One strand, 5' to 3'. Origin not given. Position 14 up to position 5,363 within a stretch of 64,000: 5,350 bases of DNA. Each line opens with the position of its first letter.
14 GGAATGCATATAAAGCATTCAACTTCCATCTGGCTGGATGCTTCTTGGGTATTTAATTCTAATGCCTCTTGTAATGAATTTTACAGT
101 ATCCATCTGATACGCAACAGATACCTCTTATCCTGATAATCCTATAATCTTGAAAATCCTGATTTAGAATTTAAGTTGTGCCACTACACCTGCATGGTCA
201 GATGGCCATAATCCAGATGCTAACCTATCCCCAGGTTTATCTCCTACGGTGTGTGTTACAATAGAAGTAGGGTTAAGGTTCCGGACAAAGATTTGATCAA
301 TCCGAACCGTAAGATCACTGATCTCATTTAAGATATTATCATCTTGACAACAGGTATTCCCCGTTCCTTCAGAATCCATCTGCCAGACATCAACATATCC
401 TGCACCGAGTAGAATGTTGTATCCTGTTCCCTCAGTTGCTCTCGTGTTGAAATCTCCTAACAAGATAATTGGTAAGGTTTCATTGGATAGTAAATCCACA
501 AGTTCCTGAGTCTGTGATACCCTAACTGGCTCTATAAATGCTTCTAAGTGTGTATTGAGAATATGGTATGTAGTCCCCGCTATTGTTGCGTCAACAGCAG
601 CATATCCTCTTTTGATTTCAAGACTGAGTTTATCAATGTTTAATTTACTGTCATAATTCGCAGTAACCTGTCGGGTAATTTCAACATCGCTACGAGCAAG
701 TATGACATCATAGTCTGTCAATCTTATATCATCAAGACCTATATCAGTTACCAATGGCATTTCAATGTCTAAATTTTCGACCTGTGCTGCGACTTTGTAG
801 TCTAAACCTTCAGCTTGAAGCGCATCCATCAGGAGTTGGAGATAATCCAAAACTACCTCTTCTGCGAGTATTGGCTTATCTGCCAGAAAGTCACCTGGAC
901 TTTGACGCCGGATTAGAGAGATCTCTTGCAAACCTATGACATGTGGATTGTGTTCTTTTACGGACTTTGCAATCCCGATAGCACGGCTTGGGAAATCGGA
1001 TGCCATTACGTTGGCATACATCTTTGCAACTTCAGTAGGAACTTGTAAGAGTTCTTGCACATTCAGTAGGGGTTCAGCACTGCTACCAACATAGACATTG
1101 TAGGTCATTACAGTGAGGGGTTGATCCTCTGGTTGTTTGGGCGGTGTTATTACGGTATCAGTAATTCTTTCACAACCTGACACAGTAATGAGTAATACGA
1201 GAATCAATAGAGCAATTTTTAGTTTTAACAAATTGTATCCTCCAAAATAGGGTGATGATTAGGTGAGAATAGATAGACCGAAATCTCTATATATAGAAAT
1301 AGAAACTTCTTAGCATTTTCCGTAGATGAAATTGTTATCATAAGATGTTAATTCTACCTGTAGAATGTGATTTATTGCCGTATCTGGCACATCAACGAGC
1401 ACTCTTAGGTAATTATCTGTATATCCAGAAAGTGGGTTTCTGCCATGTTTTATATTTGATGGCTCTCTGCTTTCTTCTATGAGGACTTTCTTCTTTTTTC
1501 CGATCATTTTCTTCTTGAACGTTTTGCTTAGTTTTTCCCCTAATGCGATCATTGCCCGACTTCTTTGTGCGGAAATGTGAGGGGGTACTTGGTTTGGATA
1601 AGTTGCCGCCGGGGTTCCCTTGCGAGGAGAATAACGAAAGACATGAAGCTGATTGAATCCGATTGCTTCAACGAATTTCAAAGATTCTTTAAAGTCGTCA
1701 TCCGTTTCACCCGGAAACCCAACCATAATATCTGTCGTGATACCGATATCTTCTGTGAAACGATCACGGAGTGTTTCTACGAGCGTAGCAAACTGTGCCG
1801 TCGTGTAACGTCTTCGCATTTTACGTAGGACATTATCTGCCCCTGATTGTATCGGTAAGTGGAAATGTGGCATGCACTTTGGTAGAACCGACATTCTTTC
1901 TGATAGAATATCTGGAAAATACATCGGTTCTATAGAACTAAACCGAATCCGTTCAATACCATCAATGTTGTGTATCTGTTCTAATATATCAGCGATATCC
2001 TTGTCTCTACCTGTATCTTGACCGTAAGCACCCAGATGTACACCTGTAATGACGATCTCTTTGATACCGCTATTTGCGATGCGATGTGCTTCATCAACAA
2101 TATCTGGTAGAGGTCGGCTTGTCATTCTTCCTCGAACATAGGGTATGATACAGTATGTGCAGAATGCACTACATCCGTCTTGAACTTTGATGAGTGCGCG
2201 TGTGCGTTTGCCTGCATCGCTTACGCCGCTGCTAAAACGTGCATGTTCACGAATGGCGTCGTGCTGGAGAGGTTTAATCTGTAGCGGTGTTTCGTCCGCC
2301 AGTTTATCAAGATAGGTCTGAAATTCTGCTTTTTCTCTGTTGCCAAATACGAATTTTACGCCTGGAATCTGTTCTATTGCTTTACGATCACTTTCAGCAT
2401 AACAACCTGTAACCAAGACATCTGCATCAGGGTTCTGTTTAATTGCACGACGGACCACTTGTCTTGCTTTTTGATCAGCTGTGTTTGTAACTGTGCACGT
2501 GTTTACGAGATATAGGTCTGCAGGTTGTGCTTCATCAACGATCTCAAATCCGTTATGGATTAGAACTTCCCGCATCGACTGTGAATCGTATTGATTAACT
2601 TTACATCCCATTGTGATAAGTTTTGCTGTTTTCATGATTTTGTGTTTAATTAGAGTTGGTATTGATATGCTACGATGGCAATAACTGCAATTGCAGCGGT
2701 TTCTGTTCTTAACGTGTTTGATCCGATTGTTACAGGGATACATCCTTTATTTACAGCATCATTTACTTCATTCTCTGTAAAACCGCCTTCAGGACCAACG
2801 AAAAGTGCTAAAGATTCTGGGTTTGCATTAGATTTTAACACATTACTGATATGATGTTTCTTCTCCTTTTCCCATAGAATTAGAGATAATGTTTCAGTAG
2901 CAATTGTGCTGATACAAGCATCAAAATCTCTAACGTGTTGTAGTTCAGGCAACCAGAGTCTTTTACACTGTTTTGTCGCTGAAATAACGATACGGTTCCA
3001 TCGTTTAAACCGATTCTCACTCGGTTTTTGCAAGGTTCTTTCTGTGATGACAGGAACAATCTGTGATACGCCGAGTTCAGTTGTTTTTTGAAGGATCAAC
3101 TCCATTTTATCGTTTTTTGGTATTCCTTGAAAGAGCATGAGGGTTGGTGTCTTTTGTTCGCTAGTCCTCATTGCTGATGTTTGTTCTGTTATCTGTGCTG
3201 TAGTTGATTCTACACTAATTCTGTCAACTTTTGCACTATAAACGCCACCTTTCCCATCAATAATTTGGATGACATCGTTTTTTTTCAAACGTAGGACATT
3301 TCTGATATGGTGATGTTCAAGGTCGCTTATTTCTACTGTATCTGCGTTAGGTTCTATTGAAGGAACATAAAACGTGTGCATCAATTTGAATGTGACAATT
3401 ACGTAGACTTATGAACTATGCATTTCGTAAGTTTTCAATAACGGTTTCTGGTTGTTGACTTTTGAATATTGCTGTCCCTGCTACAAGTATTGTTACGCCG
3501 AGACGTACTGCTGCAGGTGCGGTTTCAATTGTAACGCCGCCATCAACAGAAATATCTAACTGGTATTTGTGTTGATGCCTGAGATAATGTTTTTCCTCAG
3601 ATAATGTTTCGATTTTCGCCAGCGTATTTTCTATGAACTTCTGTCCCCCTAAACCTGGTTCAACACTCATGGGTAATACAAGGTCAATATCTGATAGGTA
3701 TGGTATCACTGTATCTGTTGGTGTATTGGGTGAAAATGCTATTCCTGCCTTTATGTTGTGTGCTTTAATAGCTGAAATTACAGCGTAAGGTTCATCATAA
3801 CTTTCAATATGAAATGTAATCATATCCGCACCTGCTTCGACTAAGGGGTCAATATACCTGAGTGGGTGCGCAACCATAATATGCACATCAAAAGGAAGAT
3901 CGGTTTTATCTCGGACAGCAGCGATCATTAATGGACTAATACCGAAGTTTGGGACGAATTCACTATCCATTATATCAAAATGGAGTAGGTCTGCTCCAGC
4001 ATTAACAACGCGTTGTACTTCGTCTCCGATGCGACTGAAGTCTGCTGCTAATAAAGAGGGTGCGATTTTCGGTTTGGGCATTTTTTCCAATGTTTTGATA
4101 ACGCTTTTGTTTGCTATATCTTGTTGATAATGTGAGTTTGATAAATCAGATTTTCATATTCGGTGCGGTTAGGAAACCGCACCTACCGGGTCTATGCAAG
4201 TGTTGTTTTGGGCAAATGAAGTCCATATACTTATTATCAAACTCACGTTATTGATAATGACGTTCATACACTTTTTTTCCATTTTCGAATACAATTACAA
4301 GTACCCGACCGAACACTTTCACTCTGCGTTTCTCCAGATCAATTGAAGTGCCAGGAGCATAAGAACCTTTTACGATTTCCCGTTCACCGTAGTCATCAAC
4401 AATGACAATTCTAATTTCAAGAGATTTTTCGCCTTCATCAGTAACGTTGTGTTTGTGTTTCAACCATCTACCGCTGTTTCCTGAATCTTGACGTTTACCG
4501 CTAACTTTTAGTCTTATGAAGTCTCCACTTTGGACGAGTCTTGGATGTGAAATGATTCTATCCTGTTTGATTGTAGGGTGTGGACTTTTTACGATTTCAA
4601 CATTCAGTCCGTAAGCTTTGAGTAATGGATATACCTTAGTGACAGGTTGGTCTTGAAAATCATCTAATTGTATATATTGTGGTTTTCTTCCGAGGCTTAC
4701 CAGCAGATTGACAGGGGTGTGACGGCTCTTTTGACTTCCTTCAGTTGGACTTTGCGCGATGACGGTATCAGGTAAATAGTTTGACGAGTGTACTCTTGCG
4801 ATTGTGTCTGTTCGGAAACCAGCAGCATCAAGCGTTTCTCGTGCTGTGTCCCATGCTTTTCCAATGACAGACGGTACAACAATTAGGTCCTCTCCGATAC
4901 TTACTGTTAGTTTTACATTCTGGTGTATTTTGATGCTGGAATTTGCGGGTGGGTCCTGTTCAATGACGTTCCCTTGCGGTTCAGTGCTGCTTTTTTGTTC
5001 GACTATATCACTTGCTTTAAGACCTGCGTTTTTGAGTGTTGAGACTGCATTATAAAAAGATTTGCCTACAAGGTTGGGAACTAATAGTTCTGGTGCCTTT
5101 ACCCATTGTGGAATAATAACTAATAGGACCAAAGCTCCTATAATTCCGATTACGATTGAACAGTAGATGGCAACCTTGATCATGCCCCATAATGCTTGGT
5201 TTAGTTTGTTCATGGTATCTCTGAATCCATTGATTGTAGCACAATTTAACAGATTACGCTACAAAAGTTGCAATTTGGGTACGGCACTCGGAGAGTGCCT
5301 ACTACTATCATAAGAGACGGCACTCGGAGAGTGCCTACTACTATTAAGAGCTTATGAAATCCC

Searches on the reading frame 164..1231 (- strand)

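Call 14: search_protein_families(library=pfam, proteins=[window:164-1231:-], max_evalue=0.001)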
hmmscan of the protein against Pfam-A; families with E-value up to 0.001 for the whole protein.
window:164-1231:- (355 aa): 1 family
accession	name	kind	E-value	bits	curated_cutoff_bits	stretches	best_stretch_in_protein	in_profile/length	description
PF03372.29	Exo_endo_phos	-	2.5e-13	50.7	24.5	1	42-346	1-225/225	Endonuclease/Exonuclease/phosphatase family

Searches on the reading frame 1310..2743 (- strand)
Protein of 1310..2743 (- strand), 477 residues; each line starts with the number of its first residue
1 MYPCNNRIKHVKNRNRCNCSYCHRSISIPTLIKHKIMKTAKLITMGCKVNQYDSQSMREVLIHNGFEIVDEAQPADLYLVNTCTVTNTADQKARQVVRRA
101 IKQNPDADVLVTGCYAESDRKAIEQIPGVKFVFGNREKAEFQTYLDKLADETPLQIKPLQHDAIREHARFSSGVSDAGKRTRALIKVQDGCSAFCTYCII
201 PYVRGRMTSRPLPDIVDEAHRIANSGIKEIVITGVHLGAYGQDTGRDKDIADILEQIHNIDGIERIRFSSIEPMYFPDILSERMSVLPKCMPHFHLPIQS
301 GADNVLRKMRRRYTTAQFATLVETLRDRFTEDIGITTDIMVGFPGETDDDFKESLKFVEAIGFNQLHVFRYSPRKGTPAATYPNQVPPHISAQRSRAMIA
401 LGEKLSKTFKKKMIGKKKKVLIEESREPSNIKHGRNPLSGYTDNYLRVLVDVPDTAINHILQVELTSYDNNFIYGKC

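Call 14: search_protein_families(library=pfam, proteins=[window:1310-2743:-], max_evalue=0.001)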
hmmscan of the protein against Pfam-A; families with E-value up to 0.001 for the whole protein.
window:1310-2743:- (477 aa): 2 families
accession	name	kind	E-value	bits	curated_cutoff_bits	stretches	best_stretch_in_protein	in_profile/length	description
PF04055.27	Radical_SAM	-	4.3e-27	95.8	29.5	1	185-358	1-166/166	Radical SAM superfamily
PF00919.26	UPF0004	-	6.1e-27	93.9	27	1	41-134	3-98/98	Uncharacterized protein family UPF0004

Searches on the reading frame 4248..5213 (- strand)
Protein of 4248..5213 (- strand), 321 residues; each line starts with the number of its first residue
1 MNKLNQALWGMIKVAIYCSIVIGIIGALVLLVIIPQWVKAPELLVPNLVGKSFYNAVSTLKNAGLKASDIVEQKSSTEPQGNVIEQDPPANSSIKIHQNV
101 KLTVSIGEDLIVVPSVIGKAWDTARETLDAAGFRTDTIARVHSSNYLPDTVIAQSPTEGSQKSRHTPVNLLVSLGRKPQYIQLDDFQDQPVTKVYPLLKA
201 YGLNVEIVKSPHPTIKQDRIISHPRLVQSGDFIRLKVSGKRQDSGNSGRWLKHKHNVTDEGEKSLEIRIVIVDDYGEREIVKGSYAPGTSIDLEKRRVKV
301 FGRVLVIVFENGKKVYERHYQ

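Call 14: search_protein_families(library=pfam, proteins=[window:4248-5213:-], max_evalue=0.001)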
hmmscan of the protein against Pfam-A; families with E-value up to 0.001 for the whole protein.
window:4248-5213:- (321 aa): 1 family
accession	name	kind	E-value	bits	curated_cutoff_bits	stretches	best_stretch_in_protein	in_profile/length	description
PF03793.24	PASTA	-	1.6e-33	114.9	23.2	2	45-105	3-63/64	PASTA domain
